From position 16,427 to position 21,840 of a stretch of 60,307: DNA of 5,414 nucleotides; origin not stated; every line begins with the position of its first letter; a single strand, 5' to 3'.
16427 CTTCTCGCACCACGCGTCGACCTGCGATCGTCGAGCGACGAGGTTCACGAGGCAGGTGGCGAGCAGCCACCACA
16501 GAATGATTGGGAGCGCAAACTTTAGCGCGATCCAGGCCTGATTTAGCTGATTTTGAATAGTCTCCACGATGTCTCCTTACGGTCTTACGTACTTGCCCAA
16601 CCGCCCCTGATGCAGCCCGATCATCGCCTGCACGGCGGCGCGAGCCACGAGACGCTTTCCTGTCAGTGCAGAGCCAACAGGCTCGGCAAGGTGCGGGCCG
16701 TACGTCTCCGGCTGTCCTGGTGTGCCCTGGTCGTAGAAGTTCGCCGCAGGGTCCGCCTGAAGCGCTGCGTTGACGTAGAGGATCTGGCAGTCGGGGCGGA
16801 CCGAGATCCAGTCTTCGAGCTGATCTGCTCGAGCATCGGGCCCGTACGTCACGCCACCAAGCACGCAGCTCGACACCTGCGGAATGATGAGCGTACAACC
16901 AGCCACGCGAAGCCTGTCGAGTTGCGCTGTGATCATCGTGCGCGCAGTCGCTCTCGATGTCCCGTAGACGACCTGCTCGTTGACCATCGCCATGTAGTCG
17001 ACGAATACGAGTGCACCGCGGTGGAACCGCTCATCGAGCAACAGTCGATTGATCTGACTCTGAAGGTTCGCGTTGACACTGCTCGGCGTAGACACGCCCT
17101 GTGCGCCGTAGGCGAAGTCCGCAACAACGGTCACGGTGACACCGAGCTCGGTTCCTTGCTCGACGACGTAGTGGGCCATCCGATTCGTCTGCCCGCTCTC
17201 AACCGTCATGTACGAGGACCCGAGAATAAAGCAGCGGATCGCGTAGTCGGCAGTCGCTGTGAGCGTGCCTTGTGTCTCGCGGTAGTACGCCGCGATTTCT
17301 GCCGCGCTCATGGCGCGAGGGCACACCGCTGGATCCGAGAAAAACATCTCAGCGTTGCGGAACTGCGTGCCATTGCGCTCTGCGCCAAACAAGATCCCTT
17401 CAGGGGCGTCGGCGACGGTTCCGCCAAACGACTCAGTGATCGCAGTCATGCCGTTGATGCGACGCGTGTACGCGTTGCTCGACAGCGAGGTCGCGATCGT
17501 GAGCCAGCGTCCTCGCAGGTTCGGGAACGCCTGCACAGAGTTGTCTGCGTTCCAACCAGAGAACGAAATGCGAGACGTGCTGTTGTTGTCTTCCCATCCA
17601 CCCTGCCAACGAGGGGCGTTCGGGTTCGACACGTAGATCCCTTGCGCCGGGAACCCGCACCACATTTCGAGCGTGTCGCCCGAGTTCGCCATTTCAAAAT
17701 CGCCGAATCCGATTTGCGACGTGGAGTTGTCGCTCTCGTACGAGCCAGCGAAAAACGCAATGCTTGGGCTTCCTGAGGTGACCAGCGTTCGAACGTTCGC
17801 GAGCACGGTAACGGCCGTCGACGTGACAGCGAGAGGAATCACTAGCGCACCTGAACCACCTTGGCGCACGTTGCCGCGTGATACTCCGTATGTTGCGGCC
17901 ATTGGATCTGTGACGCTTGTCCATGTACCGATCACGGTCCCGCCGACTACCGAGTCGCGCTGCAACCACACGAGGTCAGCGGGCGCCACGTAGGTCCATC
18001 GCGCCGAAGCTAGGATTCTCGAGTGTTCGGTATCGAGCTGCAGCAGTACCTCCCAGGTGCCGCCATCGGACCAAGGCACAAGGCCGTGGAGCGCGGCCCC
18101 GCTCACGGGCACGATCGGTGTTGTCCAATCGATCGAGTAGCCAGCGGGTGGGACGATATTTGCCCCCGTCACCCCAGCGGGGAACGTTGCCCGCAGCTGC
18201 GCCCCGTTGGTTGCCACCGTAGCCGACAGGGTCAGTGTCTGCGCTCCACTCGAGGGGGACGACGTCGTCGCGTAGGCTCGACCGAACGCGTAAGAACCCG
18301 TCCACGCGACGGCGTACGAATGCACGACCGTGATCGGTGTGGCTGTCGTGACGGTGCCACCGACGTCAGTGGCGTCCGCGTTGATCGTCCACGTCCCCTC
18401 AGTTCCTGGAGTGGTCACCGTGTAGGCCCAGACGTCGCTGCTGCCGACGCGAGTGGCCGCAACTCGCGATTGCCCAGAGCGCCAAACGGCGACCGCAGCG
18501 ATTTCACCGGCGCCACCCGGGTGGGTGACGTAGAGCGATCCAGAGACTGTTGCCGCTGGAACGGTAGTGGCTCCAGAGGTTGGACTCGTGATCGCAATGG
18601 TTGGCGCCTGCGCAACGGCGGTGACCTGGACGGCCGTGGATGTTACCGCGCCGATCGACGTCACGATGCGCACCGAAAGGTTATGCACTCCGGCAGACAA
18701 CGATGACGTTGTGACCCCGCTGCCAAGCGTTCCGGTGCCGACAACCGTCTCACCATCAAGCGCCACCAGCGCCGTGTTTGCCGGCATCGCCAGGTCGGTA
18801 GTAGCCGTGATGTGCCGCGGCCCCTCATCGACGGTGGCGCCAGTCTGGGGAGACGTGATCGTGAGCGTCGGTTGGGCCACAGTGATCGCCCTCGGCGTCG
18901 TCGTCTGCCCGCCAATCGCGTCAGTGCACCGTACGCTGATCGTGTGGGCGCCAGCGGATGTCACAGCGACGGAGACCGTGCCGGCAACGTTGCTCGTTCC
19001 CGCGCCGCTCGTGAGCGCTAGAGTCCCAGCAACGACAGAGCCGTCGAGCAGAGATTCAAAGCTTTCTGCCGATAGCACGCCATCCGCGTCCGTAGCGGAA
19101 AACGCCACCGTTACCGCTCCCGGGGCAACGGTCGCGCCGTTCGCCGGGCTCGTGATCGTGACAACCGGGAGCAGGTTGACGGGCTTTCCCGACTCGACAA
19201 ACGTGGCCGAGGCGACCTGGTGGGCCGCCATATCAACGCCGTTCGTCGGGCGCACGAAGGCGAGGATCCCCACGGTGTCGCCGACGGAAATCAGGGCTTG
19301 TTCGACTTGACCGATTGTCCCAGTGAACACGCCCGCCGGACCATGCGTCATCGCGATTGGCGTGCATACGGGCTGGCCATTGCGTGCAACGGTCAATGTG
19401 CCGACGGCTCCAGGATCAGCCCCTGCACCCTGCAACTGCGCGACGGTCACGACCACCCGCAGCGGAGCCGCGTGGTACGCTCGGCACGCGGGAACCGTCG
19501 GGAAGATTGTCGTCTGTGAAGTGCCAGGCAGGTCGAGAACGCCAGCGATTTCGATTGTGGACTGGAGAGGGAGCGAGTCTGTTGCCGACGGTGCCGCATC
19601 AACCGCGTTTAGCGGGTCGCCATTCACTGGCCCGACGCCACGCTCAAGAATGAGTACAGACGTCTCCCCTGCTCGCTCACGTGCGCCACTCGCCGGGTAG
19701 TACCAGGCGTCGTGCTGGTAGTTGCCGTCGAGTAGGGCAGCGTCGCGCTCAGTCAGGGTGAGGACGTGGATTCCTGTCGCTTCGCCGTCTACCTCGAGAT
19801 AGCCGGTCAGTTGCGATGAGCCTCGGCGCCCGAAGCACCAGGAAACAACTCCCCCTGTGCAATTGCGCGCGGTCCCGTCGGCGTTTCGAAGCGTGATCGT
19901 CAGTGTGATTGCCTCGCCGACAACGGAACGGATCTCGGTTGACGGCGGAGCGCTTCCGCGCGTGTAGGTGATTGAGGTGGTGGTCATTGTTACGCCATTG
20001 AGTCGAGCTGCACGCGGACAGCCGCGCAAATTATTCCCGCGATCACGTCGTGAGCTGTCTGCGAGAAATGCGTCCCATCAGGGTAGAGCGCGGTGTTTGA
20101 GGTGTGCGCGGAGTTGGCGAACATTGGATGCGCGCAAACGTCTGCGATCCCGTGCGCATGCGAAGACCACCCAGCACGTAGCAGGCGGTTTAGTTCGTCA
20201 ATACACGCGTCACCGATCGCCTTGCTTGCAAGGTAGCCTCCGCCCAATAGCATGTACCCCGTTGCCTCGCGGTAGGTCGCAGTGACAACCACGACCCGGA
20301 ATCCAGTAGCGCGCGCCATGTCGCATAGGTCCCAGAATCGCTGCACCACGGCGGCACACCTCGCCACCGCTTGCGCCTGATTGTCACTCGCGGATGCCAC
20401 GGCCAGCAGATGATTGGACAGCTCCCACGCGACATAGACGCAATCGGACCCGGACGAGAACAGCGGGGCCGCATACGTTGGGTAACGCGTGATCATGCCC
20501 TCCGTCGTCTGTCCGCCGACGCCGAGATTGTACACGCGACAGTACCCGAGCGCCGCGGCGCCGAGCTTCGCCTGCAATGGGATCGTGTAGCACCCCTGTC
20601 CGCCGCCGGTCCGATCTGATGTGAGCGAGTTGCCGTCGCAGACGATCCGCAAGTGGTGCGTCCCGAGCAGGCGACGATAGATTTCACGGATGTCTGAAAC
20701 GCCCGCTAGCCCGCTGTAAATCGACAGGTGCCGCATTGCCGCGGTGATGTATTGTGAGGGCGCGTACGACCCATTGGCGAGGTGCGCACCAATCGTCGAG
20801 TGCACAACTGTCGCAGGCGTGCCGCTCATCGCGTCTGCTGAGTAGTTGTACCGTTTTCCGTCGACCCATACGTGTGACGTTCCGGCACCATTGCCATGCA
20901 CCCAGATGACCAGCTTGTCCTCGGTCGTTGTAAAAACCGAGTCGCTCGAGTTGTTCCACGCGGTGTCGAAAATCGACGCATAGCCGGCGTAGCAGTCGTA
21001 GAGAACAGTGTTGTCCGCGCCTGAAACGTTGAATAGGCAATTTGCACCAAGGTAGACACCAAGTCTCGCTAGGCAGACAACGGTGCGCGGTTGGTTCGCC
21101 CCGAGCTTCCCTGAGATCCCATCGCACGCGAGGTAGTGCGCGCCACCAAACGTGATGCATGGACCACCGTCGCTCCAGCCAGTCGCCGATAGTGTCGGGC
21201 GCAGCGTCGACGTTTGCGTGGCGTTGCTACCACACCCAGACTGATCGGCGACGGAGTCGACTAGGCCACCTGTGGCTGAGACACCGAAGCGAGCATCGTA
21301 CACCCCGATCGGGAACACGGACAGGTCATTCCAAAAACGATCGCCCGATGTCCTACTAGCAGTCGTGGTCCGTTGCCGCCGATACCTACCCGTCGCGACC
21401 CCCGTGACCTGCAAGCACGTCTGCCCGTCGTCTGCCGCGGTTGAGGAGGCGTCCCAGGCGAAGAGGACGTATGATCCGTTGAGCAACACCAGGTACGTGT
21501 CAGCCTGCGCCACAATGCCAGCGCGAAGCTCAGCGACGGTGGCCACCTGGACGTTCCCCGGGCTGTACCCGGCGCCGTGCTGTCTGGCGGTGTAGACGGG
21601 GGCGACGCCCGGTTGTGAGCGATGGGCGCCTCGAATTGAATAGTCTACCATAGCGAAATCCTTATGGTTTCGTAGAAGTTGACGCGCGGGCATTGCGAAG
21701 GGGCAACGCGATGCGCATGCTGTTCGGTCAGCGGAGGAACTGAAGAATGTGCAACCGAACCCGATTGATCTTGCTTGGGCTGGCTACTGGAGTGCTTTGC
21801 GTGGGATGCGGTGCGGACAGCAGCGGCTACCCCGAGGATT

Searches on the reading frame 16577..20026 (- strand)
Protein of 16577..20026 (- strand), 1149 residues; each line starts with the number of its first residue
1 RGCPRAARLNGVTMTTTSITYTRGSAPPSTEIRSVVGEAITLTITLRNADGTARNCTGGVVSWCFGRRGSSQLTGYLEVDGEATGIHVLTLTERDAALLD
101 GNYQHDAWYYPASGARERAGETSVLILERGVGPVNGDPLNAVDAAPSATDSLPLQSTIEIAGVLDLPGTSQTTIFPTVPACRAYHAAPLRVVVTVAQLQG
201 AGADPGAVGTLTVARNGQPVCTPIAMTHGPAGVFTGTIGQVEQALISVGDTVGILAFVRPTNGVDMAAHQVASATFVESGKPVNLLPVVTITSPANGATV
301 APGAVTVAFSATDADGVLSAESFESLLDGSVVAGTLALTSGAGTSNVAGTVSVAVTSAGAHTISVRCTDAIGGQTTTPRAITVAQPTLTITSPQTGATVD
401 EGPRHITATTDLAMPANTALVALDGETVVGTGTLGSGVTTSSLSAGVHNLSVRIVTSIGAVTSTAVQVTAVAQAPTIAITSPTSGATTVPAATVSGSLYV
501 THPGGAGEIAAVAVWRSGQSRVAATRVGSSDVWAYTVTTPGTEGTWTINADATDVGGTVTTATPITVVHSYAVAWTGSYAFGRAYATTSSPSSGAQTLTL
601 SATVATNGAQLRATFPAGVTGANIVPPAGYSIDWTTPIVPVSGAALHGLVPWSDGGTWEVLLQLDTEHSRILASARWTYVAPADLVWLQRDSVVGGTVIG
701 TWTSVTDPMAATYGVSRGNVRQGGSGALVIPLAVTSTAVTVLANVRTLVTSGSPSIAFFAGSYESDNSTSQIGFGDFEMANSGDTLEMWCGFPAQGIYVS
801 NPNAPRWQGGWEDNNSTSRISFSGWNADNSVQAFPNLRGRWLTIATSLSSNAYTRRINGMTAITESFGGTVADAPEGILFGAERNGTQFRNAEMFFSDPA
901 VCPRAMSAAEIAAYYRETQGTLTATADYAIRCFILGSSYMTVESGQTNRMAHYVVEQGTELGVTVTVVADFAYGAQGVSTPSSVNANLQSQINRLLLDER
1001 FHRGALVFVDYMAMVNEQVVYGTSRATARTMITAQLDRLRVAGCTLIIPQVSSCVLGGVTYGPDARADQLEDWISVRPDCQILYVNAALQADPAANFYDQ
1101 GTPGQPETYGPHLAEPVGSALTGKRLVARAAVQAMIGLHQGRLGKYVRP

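Call 65: search_protein_families(library=pfam, proteins=[window:16577-20026:-], max_evalue=0.001)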
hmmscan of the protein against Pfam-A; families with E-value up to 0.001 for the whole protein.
window:16577-20026:- (1149 aa): 1 family
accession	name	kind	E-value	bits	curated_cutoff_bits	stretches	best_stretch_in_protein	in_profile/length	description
PF17957.7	Big_7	-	5e-10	40.3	24.1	1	287-365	1-70/70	Bacterial Ig domain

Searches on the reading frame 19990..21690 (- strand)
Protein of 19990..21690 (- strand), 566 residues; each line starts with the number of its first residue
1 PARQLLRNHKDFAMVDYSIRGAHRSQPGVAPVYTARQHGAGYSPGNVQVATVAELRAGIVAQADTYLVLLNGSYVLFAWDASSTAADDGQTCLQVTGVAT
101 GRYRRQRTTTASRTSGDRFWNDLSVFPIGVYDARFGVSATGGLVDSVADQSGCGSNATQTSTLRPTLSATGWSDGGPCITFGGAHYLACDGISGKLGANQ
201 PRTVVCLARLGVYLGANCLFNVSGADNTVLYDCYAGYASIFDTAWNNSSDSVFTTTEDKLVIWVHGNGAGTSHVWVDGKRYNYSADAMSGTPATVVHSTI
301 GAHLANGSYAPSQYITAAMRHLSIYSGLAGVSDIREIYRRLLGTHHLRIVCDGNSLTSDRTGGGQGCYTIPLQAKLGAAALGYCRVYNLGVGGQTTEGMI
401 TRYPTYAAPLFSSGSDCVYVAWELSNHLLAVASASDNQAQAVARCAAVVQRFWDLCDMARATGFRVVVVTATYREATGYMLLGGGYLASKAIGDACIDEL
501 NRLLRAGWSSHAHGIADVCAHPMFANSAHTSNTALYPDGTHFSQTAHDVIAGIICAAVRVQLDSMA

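Call 65: search_protein_families(library=pfam, proteins=[window:19990-21690:-], max_evalue=0.001)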
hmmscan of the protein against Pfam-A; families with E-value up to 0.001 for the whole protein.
window:19990-21690:- (566 aa): 1 family
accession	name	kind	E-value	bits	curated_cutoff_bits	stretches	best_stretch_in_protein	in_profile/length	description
PF13472.12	Lipase_GDSL_2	-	6.4e-06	27.2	32.9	1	353-548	3-177/178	GDSL-like Lipase/Acylhydrolase family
